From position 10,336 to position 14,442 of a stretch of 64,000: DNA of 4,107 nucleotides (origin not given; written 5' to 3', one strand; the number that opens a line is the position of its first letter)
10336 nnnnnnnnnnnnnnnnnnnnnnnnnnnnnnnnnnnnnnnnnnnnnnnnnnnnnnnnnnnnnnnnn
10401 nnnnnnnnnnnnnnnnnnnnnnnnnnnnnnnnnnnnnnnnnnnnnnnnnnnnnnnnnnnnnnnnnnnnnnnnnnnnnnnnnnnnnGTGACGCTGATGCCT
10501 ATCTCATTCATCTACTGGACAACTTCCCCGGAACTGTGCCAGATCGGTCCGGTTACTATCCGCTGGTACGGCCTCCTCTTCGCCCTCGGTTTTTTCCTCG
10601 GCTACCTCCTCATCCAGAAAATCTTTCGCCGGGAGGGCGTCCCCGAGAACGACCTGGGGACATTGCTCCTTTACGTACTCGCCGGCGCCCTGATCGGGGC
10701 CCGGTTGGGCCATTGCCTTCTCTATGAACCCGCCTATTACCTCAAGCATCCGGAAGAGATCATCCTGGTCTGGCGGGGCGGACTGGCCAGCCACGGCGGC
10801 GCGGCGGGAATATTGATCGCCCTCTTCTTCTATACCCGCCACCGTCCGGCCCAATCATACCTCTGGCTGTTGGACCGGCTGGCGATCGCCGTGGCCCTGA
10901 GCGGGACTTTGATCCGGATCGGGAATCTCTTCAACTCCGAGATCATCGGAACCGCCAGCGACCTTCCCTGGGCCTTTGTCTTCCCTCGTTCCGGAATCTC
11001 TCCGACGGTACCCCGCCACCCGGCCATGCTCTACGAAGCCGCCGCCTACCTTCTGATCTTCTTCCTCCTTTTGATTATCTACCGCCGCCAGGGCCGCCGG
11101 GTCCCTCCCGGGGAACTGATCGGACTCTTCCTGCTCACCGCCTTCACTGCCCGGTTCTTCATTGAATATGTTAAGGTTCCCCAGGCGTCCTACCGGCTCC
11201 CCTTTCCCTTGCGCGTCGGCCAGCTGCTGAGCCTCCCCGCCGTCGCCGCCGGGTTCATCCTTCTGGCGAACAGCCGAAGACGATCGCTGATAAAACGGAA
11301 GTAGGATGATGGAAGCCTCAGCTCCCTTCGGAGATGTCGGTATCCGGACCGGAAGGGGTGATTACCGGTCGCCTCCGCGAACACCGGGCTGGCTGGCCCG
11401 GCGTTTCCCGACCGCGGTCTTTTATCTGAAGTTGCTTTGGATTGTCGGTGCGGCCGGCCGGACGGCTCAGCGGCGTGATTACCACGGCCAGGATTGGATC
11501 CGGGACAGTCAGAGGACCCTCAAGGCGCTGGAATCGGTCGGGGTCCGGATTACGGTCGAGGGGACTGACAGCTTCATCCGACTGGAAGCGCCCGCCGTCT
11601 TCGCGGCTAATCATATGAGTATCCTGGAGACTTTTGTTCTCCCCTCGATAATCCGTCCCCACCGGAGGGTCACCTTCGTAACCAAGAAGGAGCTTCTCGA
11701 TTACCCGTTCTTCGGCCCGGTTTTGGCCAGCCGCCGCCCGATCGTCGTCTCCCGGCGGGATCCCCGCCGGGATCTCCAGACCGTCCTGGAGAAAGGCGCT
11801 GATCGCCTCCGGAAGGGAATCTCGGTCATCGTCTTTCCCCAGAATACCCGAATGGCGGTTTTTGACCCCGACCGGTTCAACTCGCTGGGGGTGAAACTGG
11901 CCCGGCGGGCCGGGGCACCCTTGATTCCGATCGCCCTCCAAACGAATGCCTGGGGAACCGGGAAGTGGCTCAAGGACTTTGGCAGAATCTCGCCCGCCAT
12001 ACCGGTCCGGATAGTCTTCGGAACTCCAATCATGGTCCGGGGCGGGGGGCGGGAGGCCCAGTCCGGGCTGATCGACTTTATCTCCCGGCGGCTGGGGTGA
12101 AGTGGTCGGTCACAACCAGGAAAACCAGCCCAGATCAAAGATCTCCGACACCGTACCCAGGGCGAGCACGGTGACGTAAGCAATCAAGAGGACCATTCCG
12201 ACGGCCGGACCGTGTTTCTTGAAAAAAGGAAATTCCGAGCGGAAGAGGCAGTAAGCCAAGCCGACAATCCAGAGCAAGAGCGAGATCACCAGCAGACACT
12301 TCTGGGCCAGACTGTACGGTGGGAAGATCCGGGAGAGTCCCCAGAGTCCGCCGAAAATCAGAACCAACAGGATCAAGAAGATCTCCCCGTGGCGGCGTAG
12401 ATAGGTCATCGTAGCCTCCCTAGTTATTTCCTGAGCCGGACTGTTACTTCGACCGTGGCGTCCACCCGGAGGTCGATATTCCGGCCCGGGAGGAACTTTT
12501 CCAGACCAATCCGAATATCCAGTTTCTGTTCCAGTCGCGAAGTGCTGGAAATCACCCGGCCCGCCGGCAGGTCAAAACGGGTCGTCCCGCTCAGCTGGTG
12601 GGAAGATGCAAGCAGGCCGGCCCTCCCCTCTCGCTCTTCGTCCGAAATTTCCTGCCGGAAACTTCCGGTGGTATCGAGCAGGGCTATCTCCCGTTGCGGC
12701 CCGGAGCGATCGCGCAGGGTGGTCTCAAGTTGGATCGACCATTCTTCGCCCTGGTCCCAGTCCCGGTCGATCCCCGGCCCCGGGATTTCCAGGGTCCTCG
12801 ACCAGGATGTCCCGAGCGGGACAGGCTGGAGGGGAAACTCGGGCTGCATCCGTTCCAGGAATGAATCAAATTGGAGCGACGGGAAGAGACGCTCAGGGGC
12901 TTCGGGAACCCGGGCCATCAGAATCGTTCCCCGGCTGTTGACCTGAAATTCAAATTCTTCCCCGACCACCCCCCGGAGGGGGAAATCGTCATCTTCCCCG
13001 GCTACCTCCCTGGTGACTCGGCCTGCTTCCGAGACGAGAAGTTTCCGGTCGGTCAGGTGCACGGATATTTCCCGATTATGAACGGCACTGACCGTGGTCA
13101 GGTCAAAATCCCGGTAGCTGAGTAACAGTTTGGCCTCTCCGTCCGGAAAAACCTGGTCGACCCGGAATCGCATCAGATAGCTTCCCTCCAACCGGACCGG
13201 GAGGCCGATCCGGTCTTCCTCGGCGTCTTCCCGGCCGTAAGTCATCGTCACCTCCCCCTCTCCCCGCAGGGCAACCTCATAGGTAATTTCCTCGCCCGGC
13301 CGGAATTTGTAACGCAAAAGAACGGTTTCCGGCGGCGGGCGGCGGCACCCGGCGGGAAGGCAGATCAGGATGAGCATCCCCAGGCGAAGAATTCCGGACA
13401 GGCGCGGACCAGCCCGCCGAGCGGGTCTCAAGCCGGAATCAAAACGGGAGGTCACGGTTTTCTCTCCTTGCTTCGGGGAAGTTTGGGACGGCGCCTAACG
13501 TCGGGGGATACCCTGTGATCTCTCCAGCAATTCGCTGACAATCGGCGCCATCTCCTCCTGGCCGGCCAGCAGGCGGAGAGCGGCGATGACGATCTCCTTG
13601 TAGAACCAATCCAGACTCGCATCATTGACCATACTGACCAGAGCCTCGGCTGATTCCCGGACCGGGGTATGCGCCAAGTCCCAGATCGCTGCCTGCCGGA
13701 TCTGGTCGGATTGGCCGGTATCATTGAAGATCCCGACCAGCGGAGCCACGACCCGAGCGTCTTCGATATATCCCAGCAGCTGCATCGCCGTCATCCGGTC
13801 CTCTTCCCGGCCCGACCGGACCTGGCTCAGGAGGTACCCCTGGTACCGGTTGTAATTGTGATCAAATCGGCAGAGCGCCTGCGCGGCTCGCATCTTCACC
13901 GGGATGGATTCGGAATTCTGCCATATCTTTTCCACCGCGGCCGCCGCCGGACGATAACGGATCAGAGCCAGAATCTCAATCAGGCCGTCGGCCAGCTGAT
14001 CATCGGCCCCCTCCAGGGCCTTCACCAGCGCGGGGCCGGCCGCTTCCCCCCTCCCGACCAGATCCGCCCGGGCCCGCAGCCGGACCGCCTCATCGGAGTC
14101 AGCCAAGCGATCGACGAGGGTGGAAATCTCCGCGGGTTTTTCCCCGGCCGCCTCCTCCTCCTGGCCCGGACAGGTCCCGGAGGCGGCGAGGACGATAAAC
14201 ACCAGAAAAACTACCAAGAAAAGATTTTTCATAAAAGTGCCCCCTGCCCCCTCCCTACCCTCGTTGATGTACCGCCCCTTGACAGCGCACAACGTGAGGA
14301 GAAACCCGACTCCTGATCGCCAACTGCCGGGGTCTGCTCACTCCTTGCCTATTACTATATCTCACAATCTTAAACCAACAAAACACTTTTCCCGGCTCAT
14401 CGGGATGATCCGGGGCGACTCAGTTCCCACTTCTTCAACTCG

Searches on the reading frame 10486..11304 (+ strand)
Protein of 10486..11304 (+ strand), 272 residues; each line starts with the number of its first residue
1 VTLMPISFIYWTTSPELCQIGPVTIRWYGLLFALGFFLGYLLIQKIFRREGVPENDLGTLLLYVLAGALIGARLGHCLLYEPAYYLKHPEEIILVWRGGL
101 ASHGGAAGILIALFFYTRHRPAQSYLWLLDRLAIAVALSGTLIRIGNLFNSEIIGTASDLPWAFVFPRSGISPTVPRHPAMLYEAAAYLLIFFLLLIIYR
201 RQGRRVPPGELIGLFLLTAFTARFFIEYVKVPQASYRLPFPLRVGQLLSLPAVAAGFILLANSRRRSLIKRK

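Call 7: search_protein_families(library=pfam, proteins=[window:10486-11304:+], max_evalue=0.001)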
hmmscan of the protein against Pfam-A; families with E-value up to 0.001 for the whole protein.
window:10486-11304:+ (272 aa): 1 family
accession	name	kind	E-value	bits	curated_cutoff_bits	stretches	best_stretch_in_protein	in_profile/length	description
PF01790.23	LGT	-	4.8e-69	232.8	24.9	1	15-260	1-238/240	Prolipoprotein diacylglyceryl transferase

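Call 26: find_homologous_proteins(query=window:10486-11304:+, max_evalue=1e-30)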
Query window:10486-11304:+ (272 aa): 7994 proteins with E <= 1e-30 among 8000 candidates; the best 120 are listed.
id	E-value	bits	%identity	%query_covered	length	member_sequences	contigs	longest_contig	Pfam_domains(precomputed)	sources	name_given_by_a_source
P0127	5.8e-172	589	100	99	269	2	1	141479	PF01790.24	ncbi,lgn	-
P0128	5.5e-143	494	83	99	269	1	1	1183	PF01790.24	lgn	-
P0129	1.4e-141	489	82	99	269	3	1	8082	PF01790.24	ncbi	-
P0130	1.3e-137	476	80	99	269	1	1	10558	PF01790.24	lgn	-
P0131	1.2e-133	463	78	96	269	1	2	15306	PF01790.24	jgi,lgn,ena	-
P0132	1.3e-133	463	78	96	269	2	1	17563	PF01790.24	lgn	-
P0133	4.0e-132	458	79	97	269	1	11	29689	PF01790.24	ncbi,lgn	-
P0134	1.2e-131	456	78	96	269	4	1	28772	PF01790.24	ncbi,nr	ncbi:MAG: prolipoprotein diacylglyceryl transferase [Candidatus Erginobacter occultus]|nr:prolipopro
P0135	4.9e-130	451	76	100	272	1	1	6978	PF01790.24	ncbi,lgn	-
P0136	2.4e-122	426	74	97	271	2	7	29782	PF01790.24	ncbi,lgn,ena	-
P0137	3.7e-120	419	71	98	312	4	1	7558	PF01790.24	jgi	-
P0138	3.1e-118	412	68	99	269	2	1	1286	PF01790.24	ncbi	-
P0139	5.9e-118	412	71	96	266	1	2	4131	PF01790.24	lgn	-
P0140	7.9e-117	408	68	96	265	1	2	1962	PF01790.24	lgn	-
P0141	1.2e-116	407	67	96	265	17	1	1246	PF01790.24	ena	-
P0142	1.6e-115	404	69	97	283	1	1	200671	PF01790.24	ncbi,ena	-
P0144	4.4e-114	399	67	96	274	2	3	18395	PF01790.24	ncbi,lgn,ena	-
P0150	1.9e-106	374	66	96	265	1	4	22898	PF01790.24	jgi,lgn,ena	-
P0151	7.7e-103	362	66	91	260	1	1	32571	PF01790.24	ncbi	ncbi:MAG: prolipoprotein diacylglyceryl transferase, partial [PVC group bacterium]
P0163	4.6e-96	340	60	94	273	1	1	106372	PF01790.24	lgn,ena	-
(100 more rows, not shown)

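Call 28: find_encoding_contigs(protein=P0127, flank=10000, max_places=3)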
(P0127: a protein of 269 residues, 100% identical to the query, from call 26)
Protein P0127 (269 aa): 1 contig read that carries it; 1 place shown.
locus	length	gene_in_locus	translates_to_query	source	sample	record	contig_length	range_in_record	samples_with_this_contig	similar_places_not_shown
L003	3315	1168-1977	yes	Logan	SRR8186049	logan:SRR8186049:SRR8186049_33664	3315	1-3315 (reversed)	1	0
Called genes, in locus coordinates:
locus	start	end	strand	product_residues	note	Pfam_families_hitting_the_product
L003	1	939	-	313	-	?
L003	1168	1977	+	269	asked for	PF01790:LGT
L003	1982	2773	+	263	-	PF01553:Acyltransferase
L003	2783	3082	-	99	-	-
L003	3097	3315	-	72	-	?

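Call 29: find_encoding_contigs(protein=P0134, flank=10000, max_places=2)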
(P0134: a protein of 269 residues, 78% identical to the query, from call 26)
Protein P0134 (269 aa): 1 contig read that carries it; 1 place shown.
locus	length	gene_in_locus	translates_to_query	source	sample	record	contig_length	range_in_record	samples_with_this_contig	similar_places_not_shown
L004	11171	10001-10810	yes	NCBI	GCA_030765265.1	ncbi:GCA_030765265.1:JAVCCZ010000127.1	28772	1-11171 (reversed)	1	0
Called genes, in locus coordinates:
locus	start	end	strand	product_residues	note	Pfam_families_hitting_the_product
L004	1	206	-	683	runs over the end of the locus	PF00270:DEAD (faint), PF04851:ResIII, PF17757:UvrB_inter, PF27431:UvrB_3rd, PF00271:Helicase_C, PF12344:UvrB, PF02151:UVR (weak)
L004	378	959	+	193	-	-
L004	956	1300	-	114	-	-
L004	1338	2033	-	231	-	-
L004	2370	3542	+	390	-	PF05958:tRNA_U5-meth_tr, PF03602:Cons_hypoth95, PF05175:MTS, PF13847:Methyltransf_31, PF13649:Methyltransf_25 (weak)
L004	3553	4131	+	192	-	PF02245:Pur_DNA_glyco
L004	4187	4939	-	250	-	PF00702:Hydrolase, PF09419:PGP_phosphatase (faint), PF13419:HAD_2, PF13242:Hydrolase_like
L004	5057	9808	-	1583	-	-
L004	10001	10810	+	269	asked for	PF01790:LGT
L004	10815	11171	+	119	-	?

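Call 30: find_encoding_contigs(protein=P0133, flank=10000, max_places=2)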
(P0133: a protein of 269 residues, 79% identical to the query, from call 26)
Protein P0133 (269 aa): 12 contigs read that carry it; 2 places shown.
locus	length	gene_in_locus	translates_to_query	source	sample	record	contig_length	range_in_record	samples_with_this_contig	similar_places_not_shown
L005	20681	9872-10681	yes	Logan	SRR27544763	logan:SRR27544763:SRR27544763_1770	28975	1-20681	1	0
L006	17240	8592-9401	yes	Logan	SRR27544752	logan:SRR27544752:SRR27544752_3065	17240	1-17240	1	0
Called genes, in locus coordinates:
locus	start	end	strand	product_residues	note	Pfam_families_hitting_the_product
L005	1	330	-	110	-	?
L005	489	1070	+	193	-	-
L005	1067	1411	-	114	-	-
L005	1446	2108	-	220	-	-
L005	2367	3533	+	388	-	PF05958:tRNA_U5-meth_tr, PF03602:Cons_hypoth95 (weak), PF05175:MTS, PF09445:Methyltransf_15 (weak), PF13847:Methyltransf_31, PF13649:Methyltransf_25 (faint)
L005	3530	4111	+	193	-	PF02245:Pur_DNA_glyco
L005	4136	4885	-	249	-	PF00702:Hydrolase, PF09419:PGP_phosphatase (faint), PF13419:HAD_2, PF13242:Hydrolase_like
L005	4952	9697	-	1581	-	-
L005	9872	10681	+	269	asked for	PF01790:LGT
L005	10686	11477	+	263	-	PF01553:Acyltransferase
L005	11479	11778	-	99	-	-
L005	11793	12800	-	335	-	-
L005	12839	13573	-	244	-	PF13646:HEAT_2 (weak)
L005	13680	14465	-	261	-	PF01975:SurE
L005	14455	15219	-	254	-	PF00535:Glycos_transf_2, PF10111:Glyco_tranf_2_2 (weak), PF13641:Glyco_tranf_2_3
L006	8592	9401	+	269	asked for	PF01790:LGT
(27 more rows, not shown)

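Call 31: find_encoding_contigs(protein=P0142, flank=10000, max_places=2)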
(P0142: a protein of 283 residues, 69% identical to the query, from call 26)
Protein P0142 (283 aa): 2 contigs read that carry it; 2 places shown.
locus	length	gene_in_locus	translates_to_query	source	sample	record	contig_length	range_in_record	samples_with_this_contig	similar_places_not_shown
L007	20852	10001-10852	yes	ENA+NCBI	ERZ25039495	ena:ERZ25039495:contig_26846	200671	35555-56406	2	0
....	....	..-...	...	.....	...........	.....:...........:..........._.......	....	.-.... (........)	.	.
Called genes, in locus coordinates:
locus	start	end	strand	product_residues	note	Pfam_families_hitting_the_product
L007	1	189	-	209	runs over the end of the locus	-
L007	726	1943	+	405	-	PF05958:tRNA_U5-meth_tr, PF03602:Cons_hypoth95 (weak), PF05175:MTS, PF06325:PrmA (weak), PF13847:Methyltransf_31, PF09445:Methyltransf_15 (weak), PF13649:Methyltransf_25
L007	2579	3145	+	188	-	PF02245:Pur_DNA_glyco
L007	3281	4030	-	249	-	PF00702:Hydrolase, PF09419:PGP_phosphatase (faint), PF13419:HAD_2, PF13242:Hydrolase_like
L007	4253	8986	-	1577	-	-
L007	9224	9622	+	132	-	PF02566:OsmC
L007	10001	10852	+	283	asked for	PF01790:LGT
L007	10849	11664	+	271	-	PF01553:Acyltransferase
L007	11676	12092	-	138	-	PF03840:SecG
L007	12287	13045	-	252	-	PF00121:TIM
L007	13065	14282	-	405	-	PF00162:PGK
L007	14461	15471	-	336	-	PF00044:Gp_dh_N, PF02800:Gp_dh_C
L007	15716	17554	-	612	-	PF02574:S-methyl_trans, PF02219:MTHFR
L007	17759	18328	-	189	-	-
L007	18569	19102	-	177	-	PF03330:DPBB_1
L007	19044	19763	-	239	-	-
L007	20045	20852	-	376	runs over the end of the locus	PF00091:Tubulin, PF12327:FtsZ_C (weak)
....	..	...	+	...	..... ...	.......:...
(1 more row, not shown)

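Call 34: find_encoding_contigs(protein=P0136, flank=10000, max_places=1)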
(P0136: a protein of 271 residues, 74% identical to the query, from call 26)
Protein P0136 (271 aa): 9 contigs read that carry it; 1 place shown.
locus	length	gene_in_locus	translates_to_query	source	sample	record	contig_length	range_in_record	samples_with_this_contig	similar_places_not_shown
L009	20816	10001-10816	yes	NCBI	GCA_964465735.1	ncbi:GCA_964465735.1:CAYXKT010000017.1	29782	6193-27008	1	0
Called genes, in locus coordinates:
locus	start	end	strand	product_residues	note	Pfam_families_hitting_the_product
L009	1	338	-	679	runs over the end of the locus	PF00270:DEAD (faint), PF04851:ResIII, PF17757:UvrB_inter, PF27431:UvrB_3rd, PF00271:Helicase_C, PF12344:UvrB, PF02151:UVR (weak)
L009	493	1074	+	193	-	-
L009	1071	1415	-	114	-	-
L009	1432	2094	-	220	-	-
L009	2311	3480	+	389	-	PF05958:tRNA_U5-meth_tr, PF03602:Cons_hypoth95, PF05175:MTS (weak), PF09445:Methyltransf_15 (weak), PF13847:Methyltransf_31, PF13649:Methyltransf_25 (faint)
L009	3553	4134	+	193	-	PF02245:Pur_DNA_glyco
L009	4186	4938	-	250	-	PF00702:Hydrolase, PF09419:PGP_phosphatase (faint), PF13419:HAD_2, PF13242:Hydrolase_like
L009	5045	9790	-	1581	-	-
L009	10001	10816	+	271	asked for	PF01790:LGT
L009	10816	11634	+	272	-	PF01553:Acyltransferase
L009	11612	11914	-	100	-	-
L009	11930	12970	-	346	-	-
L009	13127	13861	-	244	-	PF03130:HEAT_PBS (faint), PF13646:HEAT_2 (weak)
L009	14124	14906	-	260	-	PF01975:SurE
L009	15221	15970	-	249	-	PF00535:Glycos_transf_2, PF10111:Glyco_tranf_2_2 (weak), PF13641:Glyco_tranf_2_3 (weak)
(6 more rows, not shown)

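Call 35: find_encoding_contigs(protein=P0151, flank=10000, max_places=1)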
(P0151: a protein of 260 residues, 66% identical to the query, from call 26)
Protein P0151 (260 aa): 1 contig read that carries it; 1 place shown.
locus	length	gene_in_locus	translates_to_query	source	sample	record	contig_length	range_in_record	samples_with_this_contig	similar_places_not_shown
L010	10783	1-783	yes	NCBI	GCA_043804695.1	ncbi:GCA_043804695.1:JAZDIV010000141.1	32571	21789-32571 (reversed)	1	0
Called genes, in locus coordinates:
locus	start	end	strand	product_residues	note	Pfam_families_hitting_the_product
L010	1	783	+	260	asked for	PF01790:LGT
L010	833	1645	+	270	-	PF01553:Acyltransferase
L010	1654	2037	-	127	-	PF03840:SecG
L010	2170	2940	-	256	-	PF00121:TIM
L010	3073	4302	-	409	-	PF00162:PGK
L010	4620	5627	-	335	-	PF00044:Gp_dh_N, PF02800:Gp_dh_C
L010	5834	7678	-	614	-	PF02574:S-methyl_trans, PF02219:MTHFR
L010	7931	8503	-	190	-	-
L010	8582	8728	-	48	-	-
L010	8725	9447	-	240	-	-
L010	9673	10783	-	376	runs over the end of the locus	PF00091:Tubulin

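Call 36: find_encoding_contigs(protein=P0163, flank=10000, max_places=1)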
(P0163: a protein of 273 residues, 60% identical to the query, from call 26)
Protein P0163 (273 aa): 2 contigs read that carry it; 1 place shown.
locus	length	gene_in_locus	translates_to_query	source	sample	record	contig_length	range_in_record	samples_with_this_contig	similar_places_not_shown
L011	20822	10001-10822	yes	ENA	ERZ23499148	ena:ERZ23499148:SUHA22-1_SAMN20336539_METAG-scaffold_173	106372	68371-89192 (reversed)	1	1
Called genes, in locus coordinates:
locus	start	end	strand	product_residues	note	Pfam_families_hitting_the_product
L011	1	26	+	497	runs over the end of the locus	PF05569:Peptidase_M56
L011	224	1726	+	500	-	PF10633:NPCBM_assoc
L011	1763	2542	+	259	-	PF00005:ABC_tran, PF13304:AAA_21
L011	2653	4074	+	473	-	PF12679:ABC2_membrane_2, PF12698:ABC2_membrane_3, PF12040:DUF3526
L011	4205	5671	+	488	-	PF12679:ABC2_membrane_2, PF12698:ABC2_membrane_3, PF12040:DUF3526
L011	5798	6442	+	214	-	PF00005:ABC_tran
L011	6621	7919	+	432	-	PF12704:MacB_PCD, PF02687:FtsX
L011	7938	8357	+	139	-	PF11736:DUF3299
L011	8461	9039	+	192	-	PF13795:HupE_UreJ_2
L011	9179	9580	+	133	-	PF03203:MerC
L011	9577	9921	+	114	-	-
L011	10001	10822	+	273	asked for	PF01790:LGT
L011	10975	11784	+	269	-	PF02649:GCHY-1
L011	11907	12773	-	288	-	PF00561:Abhydrolase_1, PF12146:Hydrolase_4, PF12697:Abhydrolase_6, PF00561:Abhydrolase_1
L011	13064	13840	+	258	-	PF02086:MethyltransfD12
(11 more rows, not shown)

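Call 68: find_encoding_contigs(protein=P0144, flank=10000, max_places=1)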
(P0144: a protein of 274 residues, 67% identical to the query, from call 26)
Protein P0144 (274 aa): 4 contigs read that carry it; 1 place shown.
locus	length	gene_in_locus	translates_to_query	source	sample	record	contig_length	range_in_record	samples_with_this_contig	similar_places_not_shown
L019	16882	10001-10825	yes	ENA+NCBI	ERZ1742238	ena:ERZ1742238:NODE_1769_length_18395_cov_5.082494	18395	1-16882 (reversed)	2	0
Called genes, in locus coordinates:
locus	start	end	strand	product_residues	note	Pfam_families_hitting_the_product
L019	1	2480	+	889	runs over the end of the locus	PF00690:Cation_ATPase_N, PF00122:E1-E2_ATPase, PF00702:Hydrolase, PF13246:Cation_ATPase, PF00689:Cation_ATPase_C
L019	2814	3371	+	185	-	PF02245:Pur_DNA_glyco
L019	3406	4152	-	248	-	PF00702:Hydrolase, PF09419:PGP_phosphatase (faint), PF13419:HAD_2, PF13242:Hydrolase_like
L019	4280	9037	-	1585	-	-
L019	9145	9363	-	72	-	-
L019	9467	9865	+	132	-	PF02566:OsmC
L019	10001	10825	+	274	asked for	PF01790:LGT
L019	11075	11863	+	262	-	PF01553:Acyltransferase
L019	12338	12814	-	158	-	PF00583:Acetyltransf_1, PF13508:Acetyltransf_7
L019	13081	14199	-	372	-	PF09976:TPR_21 (faint), PF13424:TPR_12 (faint), PF13428:TPR_14 (faint), PF13432:TPR_16 (weak), PF13174:TPR_6 (weak), PF13432:TPR_16 (weak), PF01476:LysM, PF03734:YkuD, +2 more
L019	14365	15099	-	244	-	PF01066:CDP-OH_P_transf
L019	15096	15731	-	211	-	PF02666:PS_Dcarbxylase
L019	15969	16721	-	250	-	PF28544:Helical_needle, PF27164:Aq_493_lipo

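Call 69: find_encoding_contigs(protein=P0150, flank=10000, max_places=1)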
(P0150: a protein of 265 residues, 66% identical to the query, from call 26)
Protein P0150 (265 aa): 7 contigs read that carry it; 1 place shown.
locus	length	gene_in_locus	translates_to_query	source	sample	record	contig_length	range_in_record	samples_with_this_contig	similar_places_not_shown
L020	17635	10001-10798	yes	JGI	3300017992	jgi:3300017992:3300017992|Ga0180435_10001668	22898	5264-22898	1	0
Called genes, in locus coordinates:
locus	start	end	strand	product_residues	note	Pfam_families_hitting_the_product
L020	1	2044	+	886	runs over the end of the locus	PF00690:Cation_ATPase_N, PF00122:E1-E2_ATPase, PF00702:Hydrolase, PF13246:Cation_ATPase, PF00689:Cation_ATPase_C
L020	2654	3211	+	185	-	PF02245:Pur_DNA_glyco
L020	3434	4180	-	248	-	PF00702:Hydrolase, PF09419:PGP_phosphatase (faint), PF13419:HAD_2, PF13242:Hydrolase_like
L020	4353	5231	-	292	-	-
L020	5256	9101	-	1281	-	-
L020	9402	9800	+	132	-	PF02566:OsmC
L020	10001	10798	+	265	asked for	PF01790:LGT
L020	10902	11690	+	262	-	PF01553:Acyltransferase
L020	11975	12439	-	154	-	PF00583:Acetyltransf_1, PF13673:Acetyltransf_10 (faint), PF13508:Acetyltransf_7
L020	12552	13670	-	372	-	PF13174:TPR_6 (faint), PF13424:TPR_12 (faint), PF13428:TPR_14 (faint), PF13432:TPR_16 (faint), PF14559:TPR_19 (weak), PF01476:LysM, PF03734:YkuD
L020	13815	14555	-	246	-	PF01066:CDP-OH_P_transf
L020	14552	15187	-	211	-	PF02666:PS_Dcarbxylase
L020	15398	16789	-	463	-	PF02470:MlaD, PF28544:Helical_needle (weak), PF27164:Aq_493_lipo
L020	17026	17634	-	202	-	?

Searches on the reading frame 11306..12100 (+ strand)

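Call 7: search_protein_families(library=pfam, proteins=[window:11306-12100:+], max_evalue=0.001)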
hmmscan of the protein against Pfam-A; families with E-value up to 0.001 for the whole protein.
window:11306-12100:+ (264 aa): 1 family
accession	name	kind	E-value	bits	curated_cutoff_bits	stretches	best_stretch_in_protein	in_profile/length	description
PF01553.26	Acyltransferase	-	1.3e-14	54.6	23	1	81-211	1-131/132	Acyltransferase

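Call 58: search_protein_families(library=ncbifam, proteins=[window:11306-12100:+], max_evalue=0.001)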
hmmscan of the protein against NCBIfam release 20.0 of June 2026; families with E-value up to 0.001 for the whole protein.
window:11306-12100:+ (264 aa): 5 families
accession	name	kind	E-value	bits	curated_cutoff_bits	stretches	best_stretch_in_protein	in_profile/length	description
TIGR00530.1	AGP_acyltrn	subfamily_domain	6.4e-20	71.2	102.95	1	93-212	14-130/130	1-acylglycerol-3-phosphate O-acyltransferase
NF052553.1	LyOrLpactfOlsABRUA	equivalog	5.3e-11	42.2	300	1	75-181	48-146/263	lyso-ornithine lipid O-acyltransferase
NF006386.0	PRK08633.1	equivalog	1.9e-07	29.2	1221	1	78-242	425-586/1147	acyl-[ACP]--phospholipid O-acyltransferase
NF052552.1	LyOrLpactfOlsARHOCB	equivalog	2.9e-07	29.7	300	1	74-181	69-166/271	lyso-ornithine lipid O-acyltransferase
NF011593.0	PRK15018.1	equivalog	3.4e-06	27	501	1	96-214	66-182/245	1-acylglycerol-3-phosphate O-acyltransferase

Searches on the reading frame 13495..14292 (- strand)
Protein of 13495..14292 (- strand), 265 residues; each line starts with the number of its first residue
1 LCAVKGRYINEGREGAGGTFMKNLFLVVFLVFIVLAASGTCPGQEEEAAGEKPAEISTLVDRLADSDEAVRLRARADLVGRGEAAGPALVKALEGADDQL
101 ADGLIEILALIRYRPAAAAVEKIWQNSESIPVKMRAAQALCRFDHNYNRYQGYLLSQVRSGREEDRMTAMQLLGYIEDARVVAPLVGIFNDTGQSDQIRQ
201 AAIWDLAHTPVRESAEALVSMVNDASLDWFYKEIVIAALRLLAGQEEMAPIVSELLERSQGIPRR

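Call 8: search_protein_families(library=pfam, proteins=[window:13495-14292:-], max_evalue=0.001)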
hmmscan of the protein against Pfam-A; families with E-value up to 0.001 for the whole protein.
window:13495-14292:- (265 aa): 2 families
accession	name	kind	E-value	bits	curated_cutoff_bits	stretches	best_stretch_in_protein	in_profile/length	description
PF13646.12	HEAT_2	-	6.4e-11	42.8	27.7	1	154-239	4-87/88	HEAT repeats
PF03130.22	HEAT_PBS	-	0.00061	20.5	20.9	0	198-224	1-27/27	PBS lyase HEAT-like repeat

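Call 58: search_protein_families(library=ncbifam, proteins=[window:13495-14232:-], max_evalue=0.001)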
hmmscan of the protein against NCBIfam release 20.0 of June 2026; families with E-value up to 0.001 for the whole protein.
window:13495-14232:- (245 aa): 0 families

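Call 66: search_protein_families(library=padloc, proteins=[window:13495-14232:-], max_evalue=0.001)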
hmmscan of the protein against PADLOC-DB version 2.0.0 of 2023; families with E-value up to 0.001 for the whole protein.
window:13495-14232:- (245 aa): 0 families
